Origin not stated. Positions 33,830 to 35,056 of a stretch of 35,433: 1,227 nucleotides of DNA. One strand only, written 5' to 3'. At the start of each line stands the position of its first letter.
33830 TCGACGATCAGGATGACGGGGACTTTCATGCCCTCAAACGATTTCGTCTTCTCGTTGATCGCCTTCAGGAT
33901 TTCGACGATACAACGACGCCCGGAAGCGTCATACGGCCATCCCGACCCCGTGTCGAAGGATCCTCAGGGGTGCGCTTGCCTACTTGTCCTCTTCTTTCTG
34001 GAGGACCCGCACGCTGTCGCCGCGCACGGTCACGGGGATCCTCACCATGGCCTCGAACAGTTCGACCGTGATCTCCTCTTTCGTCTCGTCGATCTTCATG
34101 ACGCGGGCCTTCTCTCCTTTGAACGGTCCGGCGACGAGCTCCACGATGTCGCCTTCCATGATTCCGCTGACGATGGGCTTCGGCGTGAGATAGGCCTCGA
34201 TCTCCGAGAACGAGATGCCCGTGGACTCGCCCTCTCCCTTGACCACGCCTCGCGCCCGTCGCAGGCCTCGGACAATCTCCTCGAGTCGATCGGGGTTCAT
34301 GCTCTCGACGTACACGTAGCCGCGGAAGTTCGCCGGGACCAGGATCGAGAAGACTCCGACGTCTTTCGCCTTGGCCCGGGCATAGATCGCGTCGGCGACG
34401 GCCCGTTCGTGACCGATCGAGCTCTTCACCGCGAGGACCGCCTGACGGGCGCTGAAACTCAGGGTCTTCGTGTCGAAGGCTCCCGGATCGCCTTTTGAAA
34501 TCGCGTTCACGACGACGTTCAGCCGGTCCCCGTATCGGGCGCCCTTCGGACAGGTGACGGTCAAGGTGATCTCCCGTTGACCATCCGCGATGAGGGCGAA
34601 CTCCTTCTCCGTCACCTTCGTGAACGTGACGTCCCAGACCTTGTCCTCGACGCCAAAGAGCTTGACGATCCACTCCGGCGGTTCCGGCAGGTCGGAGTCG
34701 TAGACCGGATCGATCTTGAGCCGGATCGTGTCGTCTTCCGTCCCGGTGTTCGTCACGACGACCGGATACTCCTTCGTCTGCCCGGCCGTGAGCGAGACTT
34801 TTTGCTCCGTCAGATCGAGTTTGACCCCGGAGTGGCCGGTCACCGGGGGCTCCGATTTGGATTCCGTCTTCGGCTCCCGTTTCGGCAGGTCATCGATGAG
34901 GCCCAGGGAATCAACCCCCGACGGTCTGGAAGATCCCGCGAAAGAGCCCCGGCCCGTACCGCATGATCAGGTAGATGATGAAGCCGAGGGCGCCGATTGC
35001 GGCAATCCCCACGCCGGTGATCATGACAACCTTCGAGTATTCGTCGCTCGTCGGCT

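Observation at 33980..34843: Spt5/NusG carries a fused ~135-aa N-terminal Ig-like (CARDB/NEW3-like) domain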

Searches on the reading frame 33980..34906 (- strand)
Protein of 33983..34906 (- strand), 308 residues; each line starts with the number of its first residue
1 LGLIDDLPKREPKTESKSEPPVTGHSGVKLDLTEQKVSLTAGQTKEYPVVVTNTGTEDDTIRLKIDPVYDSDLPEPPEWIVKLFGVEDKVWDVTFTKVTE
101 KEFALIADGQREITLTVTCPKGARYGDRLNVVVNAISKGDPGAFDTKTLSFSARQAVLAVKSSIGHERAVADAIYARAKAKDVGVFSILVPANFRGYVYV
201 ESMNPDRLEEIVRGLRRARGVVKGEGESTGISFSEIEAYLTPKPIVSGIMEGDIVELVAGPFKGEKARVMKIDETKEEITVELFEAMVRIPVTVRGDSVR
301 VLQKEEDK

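Call 3: search_protein_families(library=pfam, proteins=[window:33980-34843:-], max_evalue=1)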
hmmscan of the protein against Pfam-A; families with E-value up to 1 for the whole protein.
window:33980-34843:- (287 aa): 8 families
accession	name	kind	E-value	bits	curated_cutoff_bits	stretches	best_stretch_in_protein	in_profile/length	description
PF03439.18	Spt5-NGN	-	2.6e-15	56.5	22.4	1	138-218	4-83/84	Early transcription elongation factor of RNA pol II, NGN section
PF00467.35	KOW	-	3.9e-08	33.2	22.3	1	230-261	1-32/32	KOW motif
PF11614.14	FixG_C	-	0.0019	18.8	25.6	1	71-130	58-116/119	IG-like fold at C-terminal of FixG, putative oxidoreductase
PF10633.15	NPCBM_assoc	-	0.0024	18.4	24.4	1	75-107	38-69/78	NPCBM-associated, NEW3 domain of alpha-galactosidase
PF25092.1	SH3_KIN17_C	-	0.11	13.4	27.9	1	233-263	6-36/57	KIN17 C-terminal SH3 domain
PF23291.1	KOW4_SPT5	-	0.13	12.6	27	1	228-251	9-32/55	Transcription elongation factor SPT5, fourth KOW domain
PF22682.2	Ribosomal_uL24m-like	-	0.15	12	29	1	228-262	1-35/223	Large ribosomal subunit protein uL24m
PF06280.18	fn3_5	-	0.18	12.9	27.6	0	76-103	58-85/112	Fn3-like domain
